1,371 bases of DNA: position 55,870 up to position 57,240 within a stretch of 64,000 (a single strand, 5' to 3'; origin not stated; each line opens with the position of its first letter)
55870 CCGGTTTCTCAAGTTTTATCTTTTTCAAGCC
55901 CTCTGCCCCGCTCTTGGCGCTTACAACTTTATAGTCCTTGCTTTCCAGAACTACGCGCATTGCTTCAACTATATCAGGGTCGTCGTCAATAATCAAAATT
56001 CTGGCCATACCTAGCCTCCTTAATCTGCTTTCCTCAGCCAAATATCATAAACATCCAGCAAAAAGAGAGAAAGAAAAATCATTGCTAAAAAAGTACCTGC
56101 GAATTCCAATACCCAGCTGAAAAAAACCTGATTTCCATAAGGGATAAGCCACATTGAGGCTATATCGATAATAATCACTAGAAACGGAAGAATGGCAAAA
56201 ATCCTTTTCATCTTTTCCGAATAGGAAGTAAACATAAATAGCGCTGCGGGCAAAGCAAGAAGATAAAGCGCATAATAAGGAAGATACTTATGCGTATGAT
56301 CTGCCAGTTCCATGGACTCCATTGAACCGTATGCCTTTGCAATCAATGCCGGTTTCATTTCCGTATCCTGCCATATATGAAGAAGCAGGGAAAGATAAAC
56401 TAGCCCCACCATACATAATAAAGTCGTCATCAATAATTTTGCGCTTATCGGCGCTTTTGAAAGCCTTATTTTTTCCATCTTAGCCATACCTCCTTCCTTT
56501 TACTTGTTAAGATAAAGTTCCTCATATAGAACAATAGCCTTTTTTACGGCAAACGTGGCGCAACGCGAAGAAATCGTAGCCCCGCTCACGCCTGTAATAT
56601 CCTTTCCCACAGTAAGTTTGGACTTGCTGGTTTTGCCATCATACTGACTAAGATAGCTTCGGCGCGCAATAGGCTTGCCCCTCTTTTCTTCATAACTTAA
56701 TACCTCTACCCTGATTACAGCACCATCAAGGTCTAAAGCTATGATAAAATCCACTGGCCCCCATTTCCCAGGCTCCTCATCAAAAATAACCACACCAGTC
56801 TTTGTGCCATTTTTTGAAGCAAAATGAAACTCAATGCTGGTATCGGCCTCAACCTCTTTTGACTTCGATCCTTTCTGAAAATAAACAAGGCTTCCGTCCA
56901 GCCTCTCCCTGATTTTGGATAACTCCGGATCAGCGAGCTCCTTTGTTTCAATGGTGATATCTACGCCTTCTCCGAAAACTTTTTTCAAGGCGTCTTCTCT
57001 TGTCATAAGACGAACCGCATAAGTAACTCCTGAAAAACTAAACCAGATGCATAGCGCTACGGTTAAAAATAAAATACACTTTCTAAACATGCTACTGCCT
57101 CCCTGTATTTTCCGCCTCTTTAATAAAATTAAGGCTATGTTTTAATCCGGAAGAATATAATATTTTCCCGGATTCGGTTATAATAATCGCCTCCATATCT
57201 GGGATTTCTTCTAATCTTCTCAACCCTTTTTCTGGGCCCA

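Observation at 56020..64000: Flavin-based EET-like locus in a diderm context, with its own outer-membrane beta-barrel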

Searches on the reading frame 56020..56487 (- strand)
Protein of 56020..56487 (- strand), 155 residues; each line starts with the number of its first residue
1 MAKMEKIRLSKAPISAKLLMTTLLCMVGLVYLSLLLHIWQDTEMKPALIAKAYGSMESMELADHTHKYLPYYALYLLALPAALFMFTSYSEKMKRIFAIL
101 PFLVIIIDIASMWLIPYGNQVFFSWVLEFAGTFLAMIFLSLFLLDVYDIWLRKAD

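Call 4: search_protein_families(library=pfam, proteins=[window:56020-56487:-], max_evalue=0.01)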
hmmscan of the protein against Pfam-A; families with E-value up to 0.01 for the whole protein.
window:56020-56487:- (155 aa): 0 families

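Call 25: search_protein_families(library=ncbifam, proteins=[window:56020-56487:-], max_evalue=0.001)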
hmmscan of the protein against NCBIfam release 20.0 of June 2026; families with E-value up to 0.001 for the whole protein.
window:56020-56487:- (155 aa): 0 families

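Call 52: search_protein_families(library=pfam, proteins=[window:56020-56487:-], max_evalue=10)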
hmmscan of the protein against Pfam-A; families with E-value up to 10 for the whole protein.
window:56020-56487:- (155 aa): 1 family
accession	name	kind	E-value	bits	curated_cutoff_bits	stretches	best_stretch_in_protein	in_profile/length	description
PF14126.11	DUF4293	-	0.078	13.6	27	1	23-139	9-133/153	Domain of unknown function (DUF4293)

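Call 57: find_homologous_proteins(query=window:56020-56487:-)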
Query window:56020-56487:- (155 aa): 79 proteins with E <= 0.001 among 133 candidates.
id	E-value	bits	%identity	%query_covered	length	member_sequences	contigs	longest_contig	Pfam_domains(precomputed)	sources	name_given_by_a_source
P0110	8.4e-86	304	93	98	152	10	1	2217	PF27139.1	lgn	-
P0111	9.8e-84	297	89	98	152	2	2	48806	PF27139.1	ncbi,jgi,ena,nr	ncbi:MAG: hypothetical protein COW92_03705 [Candidatus Omnitrophica bacterium CG22_combo_CG10-13_8_2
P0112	1.1e-83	297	90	98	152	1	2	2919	PF27139.1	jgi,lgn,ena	-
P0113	4.6e-83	295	89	98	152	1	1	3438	PF27139.1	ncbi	-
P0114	3.4e-82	292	89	97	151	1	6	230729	PF27139.1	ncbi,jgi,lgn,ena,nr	ncbi:MAG: hypothetical protein A2047_02240 [Omnitrophica bacterium GWA2_41_15]|nr:MAG: hypothetical 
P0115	9.4e-82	290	89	97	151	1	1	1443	PF27139.1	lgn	-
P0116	3.5e-80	285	88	98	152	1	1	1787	PF27139.1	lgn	-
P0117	6.0e-80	285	87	97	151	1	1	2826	PF27139.1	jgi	-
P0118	1.0e-79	284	86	98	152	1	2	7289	PF27139.1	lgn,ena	-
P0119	3.4e-79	282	85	98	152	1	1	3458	PF27139.1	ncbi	-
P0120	7.0e-79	281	86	98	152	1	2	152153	PF27139.1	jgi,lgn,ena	-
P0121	1.4e-78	280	84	98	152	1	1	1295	PF27139.1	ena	-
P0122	1.4e-78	280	86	97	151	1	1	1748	PF27139.1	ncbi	-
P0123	5.1e-77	275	85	97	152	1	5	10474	PF27139.1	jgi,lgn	-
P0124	1.1e-73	264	81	97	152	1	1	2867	PF27139.1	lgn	-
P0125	1.1e-72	261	79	97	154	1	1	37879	PF27139.1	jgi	-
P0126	2.3e-72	260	87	90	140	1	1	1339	PF27139.1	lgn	-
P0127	4.4e-72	259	78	97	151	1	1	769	PF27139.1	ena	-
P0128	4.9e-72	259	79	97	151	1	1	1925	PF27139.1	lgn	-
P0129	1.8e-71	257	76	98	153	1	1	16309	PF27139.1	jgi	-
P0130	4.7e-70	253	76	98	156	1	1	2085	PF27139.1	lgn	-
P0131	7.1e-70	252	76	97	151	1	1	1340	PF27139.1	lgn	-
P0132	1.4e-69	251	75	97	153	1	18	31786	PF27139.1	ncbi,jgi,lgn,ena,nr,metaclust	ncbi:MAG: hypothetical protein COX40_00495 [Candidatus Omnitrophica bacterium CG23_combo_of_CG06-09_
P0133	2.4e-69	250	74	97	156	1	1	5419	PF27139.1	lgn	-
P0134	5.5e-69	249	77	97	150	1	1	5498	PF27139.1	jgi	-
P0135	5.6e-69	249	75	97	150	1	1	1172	PF27139.1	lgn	-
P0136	8.4e-69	248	74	98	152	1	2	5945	PF27139.1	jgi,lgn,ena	-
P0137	1.2e-68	248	73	97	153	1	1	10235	PF27139.1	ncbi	-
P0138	1.6e-68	248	75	97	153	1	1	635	PF27139.1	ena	-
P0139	2.6e-68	247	75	97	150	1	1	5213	PF27139.1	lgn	-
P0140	3.3e-68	247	74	97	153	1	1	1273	PF27139.1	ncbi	-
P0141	3.8e-68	246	74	97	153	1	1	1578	PF27139.1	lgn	-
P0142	1.1e-67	245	72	98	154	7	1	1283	PF27139.1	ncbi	-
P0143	1.2e-67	245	72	98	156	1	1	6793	PF27139.1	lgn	-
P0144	1.3e-67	245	75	97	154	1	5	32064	PF27139.1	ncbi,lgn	-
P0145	1.3e-67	245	74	97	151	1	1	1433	PF27139.1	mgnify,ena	mgnify:CR=1 FL=1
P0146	2.2e-66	241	71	97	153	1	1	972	PF27139.1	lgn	-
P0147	5.4e-66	239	72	97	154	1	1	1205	PF27139.1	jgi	jgi:hypothetical protein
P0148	1.0e-65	238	72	98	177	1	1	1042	PF27139.1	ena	-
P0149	1.2e-65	238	73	97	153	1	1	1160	PF27139.1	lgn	-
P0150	1.7e-65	238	72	97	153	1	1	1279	PF27139.1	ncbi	-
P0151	4.0e-64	233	74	97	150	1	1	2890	PF27139.1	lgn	-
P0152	4.1e-64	233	72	97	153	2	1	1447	PF27139.1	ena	-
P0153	7.3e-64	232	71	97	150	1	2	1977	PF27139.1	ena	-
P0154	4.5e-61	223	68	97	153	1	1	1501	PF27139.1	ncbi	-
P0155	8.8e-61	222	68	97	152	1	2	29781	PF27139.1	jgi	jgi:hypothetical protein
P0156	9.8e-60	219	69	97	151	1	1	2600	PF27139.1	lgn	-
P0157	4.4e-59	217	70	98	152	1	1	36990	PF27139.1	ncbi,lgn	-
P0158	3.5e-58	214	67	97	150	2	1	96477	PF27139.1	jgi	-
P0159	3.8e-58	214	65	97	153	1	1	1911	PF27139.1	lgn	-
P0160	4.3e-58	214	67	96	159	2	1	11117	PF27139.1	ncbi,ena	-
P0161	6.4e-58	213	69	97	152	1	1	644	PF27139.1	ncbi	-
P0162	6.8e-58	213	68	97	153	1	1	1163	PF27139.1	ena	-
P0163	1.9e-57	212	66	97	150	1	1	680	PF27139.1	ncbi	-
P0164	2.0e-57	212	66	97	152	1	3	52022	PF27139.1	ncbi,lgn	ncbi:MAG: hypothetical protein ACE5IT_02820 [bacterium]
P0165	3.0e-57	211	63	97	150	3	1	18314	PF27139.1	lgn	-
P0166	6.1e-57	210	65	97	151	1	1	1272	PF27139.1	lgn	-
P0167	7.3e-57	210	65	97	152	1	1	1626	PF27139.1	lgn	-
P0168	3.2e-56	208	87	72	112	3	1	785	PF27139.1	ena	-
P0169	1.9e-55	205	64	97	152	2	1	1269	PF27139.1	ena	-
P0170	2.1e-55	205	65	98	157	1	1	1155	PF27139.1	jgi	-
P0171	4.4e-55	204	65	97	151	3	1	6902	PF27139.1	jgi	-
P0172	1.1e-54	203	64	97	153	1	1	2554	PF27139.1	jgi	-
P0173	6.6e-54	200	63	97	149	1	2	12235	PF27139.1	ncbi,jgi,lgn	-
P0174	8.0e-54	200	63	98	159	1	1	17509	PF27139.1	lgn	-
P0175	1.7e-53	199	63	92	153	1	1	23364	PF27139.1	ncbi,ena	-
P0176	9.1e-53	196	65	95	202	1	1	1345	PF27139.1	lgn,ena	-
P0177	4.6e-52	194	65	75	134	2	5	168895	PF27139.1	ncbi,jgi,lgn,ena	-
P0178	9.6e-52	193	63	97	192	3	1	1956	PF27139.1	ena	-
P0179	1.5e-50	189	59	98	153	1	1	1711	PF27139.1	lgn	-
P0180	8.5e-50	187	60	97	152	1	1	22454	PF27139.1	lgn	-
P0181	8.1e-49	184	61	97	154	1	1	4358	PF27139.1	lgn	-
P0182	1.3e-47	180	59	96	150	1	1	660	PF27139.1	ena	-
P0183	2.2e-46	176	57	97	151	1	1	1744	PF27139.1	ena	-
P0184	3.3e-41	159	54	98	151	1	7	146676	PF27139.1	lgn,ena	-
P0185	4.3e-33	133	49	97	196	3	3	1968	PF27139.1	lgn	-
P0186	4.3e-32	129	47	97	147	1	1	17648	PF27139.1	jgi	jgi:hypothetical protein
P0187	2.4e-29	120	49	94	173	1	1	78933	PF27139.1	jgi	jgi:hypothetical protein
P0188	8.3e-25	106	43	97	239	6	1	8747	PF27139.1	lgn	-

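Call 59: find_encoding_contigs(protein=P0187, flank=8000, max_places=1)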
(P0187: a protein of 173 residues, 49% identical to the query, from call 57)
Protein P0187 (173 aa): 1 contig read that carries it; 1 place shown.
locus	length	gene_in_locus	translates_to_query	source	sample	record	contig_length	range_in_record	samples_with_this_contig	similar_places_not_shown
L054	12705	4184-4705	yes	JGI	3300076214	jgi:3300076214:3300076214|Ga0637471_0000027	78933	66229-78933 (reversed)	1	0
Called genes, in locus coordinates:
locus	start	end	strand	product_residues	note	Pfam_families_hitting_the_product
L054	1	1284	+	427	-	?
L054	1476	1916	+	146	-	PF01475:FUR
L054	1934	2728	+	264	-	PF03239:FTR1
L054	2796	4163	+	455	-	PF07396:Porin_O_P (weak)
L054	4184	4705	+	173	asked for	PF27139:Aq_1264_TM (weak)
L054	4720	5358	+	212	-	PF04205:FMN_bind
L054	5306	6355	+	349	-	PF02424:ApbE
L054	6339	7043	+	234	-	PF01618:MotA_ExbB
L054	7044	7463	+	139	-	PF02472:ExbD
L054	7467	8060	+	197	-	PF03544:TonB_C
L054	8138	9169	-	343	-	-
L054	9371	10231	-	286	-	-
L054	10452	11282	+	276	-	PF02517:Rce1-like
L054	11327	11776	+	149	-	PF00293:NUDIX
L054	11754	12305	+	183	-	PF00578:AhpC-TSA, PF08534:Redoxin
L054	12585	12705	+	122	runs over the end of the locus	-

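Call 60: find_encoding_contigs(protein=P0184, flank=8000, max_places=1)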
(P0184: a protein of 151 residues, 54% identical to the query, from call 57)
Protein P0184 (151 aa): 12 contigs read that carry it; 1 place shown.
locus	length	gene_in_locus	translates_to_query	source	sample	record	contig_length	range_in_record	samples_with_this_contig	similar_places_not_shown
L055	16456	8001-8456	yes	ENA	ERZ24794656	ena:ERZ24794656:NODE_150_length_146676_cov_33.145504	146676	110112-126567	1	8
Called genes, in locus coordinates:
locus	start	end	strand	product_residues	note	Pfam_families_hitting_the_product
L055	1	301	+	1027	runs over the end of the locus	PF01512:Complex1_51K, PF10531:SLBB (weak), PF10589:NADH_4Fe-4S, PF14691:Fer4_20, PF03486:HI0933_like (faint), PF07992:Pyr_redox_2, PF13450:NAD_binding_8 (weak), PF13738:Pyr_redox_3, +5 more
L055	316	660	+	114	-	-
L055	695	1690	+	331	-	PF00571:CBS, PF13581:HATPase_c_2 (weak), PF02518:HATPase_c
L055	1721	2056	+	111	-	-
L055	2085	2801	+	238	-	PF02811:PHP (weak)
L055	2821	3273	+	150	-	PF02518:HATPase_c, PF13589:HATPase_c_3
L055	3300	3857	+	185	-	PF00111:Fer2, PF13510:Fer2_4, PF12797:Fer4_2 (faint), PF12838:Fer4_7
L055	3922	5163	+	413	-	PF04055:Radical_SAM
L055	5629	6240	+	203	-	PF04205:FMN_bind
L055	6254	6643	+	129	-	PF07009:NusG_II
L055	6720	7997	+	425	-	PF07456:Hpre_diP_synt_I, PF02361:CbiQ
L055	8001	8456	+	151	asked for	PF27139:Aq_1264_TM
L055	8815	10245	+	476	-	PF00395:SLH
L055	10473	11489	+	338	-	PF02424:ApbE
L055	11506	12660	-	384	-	PF13183:Fer4_8 (weak)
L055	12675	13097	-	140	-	PF02662:FlpD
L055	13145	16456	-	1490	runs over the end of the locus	PF07992:Pyr_redox_2 (weak), PF12831:FAD_oxidored (weak), PF13450:NAD_binding_8 (weak), PF14691:Fer4_20, PF07992:Pyr_redox_2, PF13450:NAD_binding_8, PF07992:Pyr_redox_2, PF12838:Fer4_7, +18 more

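Call 79: predict_structure(alignment_id=A2)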
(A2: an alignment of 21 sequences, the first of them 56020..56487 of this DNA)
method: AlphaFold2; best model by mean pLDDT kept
length: 155 residues; sequences in the alignment: 21
mean_pLDDT: 87.9   pTM: 0.79
mean pLDDT of the five models: 87.9, 87.4, 87.4, 87.1, 84.9
residues with pLDDT >= 90: 86; 70-90: 61; 50-70: 4; < 50: 4
segments of 3 or more residues with pLDDT < 50: 1-4
pLDDT, mean of each block of 10 residues (from residue 1): 63 92 93 87 86 86 84 84 93 93 92 91 93 93 94 73
secondary structure, 60 per line:
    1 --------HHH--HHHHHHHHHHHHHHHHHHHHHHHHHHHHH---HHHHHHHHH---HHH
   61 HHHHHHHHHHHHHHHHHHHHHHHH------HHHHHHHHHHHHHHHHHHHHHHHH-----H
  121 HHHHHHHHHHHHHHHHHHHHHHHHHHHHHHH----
elements in order: H14-42 H46-54 H58-84 H91-114 H120-151

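Call 82: fold_search(model_id=the predicted structure, library=pdb)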
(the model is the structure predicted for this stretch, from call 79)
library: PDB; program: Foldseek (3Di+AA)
matches with E <= 10: 14; with E <= 0.001: 0
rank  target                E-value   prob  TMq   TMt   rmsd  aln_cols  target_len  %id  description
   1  8pw5_p                2.3e+00  0.23  0.36  0.25   7.7       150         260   17  CS respirasome from murine liver (released 2024-04-24)
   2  6nwd                  5.3e+00  0.16  0.37  0.26   6.8       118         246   14  X-ray Crystallographic structure of Gloeobacter rhodopsin (released 2019-08-14)
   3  4e17_A                5.6e+00  0.23  0.41  0.29   5.6       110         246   10  Alpha-E-catenin is an autoinhibited molecule that co-activates vinculin (released 2012-05-16)
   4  5f28_E                5.6e+00  0.11  0.33  0.39  12.3       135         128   12  Crystal structure of FAT domain of Focal Adhesion Kinase (FAK) bound to the transcription factor MEF2C (released 2016-07-13)
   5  6nc6_B                6.5e+00  0.10  0.37  0.17   8.3       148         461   14  Lipid II flippase MurJ, inward closed conformation (released 2019-04-17)
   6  8dt0_B                6.8e+00  0.16  0.37  0.41   7.5       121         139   11  Scaffolding protein functional sites using deep learning (released 2022-08-10)
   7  4dj9_A                6.8e+00  0.11  0.35  0.24  12.5       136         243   12  Human vinculin head domain Vh1 (residues 1-258) in complex with the talin vinculin binding site 50 (VBS50, residues 20 (released 2012-02-29)
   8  8w6e_B                7.5e+00  0.08  0.33  0.32   8.0       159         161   10  De novo design of HBC599 binder (released 2024-11-27)
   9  3t6g_B                7.9e+00  0.21  0.48  0.53   5.7       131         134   12  Structure of the complex between NSP3 (SHEP1) and p130Cas (released 2011-11-23)
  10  6xz3                  8.8e+00  0.25  0.47  0.56   4.5       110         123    9  Crystal structure of TLNRD1 4-helix bundle (released 2020-05-27)
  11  4biv_A                8.8e+00  0.07  0.30  0.18  25.1       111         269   19  Crystal structure of CpxAHDC (trigonal form) (released 2014-02-12)
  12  9u4y_R                8.8e+00  0.05  0.28  0.20  16.0       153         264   12  cryo-EM structure of Xenopus laevis GnRHR bound with mammal GnRH (released 2025-06-11)
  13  1pv3_MODEL_1_A        9.2e+00  0.14  0.38  0.39   6.8       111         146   20  NMR Solution Structure of the Avian FAT-domain of Focal Adhesion Kinase (released 2004-05-25)
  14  5xua_F                9.2e+00  0.12  0.44  0.49   6.2       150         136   11  The ligand-free dimer of chemoreceptor MCP2201 ligand binding domain (released 2018-06-27)

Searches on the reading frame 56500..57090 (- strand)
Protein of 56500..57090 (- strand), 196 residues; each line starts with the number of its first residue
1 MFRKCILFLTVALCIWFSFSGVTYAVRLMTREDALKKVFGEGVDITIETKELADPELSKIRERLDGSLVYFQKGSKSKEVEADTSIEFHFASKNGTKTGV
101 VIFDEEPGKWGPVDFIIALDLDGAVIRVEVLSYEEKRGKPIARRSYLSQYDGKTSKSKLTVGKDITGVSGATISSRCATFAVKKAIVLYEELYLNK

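Call 4: search_protein_families(library=pfam, proteins=[window:56500-57090:-], max_evalue=0.01)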
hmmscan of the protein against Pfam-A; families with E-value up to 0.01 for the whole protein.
window:56500-57090:- (196 aa): 1 family
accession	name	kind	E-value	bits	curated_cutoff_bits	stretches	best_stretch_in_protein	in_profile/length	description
PF04205.19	FMN_bind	-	2.8e-11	44.3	22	1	108-186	1-76/77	FMN-binding domain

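Call 25: search_protein_families(library=ncbifam, proteins=[window:56500-57090:-], max_evalue=0.001)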
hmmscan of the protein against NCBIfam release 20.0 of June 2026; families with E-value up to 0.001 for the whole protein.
window:56500-57090:- (196 aa): 4 families
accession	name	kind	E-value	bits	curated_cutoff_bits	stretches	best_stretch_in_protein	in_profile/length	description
NF045876.1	RnfG_DVU2794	exception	7.5e-12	45.1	205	1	81-192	67-182/190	RnfABCDGE type electron transport complex subunit G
TIGR01947.1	rnfG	subfamily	2.6e-09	37.5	102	1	77-190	61-186/187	RnfABCDGE type electron transport complex subunit G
NF002519.0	PRK01908.1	equivalog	0.00063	19.5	178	0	76-191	67-194/209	electron transport complex subunit RsxG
NF041840.1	rnfG_Methano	equivalog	0.00089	18.9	230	0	88-186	78-181/189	Rnf electron transport complex subunit RnfG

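Call 70: find_related_loci(query=A3, collection=metagenome_contigs, flank=10000)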
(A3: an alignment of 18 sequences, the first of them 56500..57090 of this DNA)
Query A3 (196 aa) in metagenome_contigs; peptide patterns used: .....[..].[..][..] (x = any residue, [..] = any of these).
167 stretches matched a pattern; 138 encode a relative of the query (tblastn E <= 1e-3); the best 80 are kept; 80 distinct loci.
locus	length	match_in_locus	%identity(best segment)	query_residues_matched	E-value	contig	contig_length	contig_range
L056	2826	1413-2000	91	1-196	3e-124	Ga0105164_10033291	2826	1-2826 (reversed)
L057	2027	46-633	90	1-196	9e-125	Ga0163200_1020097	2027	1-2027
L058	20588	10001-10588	90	1-196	3e-117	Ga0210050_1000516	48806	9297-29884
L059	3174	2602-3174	92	1-191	1e-119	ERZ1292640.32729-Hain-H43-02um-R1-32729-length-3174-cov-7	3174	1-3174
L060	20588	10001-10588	86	1-196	1e-113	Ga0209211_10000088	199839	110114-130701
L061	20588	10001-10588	86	1-196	1e-113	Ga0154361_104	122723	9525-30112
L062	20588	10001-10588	83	1-196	3e-110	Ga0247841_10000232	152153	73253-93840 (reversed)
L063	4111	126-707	85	3-196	2e-110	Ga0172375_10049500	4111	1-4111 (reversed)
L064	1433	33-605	73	7-196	2e-96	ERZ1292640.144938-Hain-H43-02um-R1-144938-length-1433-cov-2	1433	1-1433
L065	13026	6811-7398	65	1-196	1e-85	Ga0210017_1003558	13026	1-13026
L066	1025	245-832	65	1-196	1e-91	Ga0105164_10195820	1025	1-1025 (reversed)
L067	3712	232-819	64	1-196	1e-83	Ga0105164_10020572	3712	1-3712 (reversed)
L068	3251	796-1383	64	1-196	5e-84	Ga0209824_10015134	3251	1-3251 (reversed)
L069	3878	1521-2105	64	1-195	2e-83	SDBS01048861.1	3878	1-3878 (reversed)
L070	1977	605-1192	65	1-196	1e-86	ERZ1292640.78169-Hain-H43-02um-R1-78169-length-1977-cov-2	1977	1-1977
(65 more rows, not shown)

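Call 90: search_solved_structures(query=A3, max_evalue=0.01)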
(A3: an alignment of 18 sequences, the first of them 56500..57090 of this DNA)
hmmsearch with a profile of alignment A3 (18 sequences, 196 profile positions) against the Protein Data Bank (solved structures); distinct sequences matched with E-value up to 0.01: 4.
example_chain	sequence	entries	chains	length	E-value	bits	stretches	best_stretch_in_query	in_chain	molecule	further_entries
7zc6_G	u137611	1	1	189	2.8e-10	43.5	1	96-191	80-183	RnfG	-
9eri_G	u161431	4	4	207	7e-10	42.2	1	7-192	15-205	Na(+)-translocating ferredoxin:NAD(+) oxidoreductase complex subunit G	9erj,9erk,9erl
8rb9_G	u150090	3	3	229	2e-06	30.9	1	53-182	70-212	Ion-translocating oxidoreductase complex subunit G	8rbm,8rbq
8ahx_G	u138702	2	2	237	2.2e-06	30.8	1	53-182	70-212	Ion-translocating oxidoreductase complex subunit G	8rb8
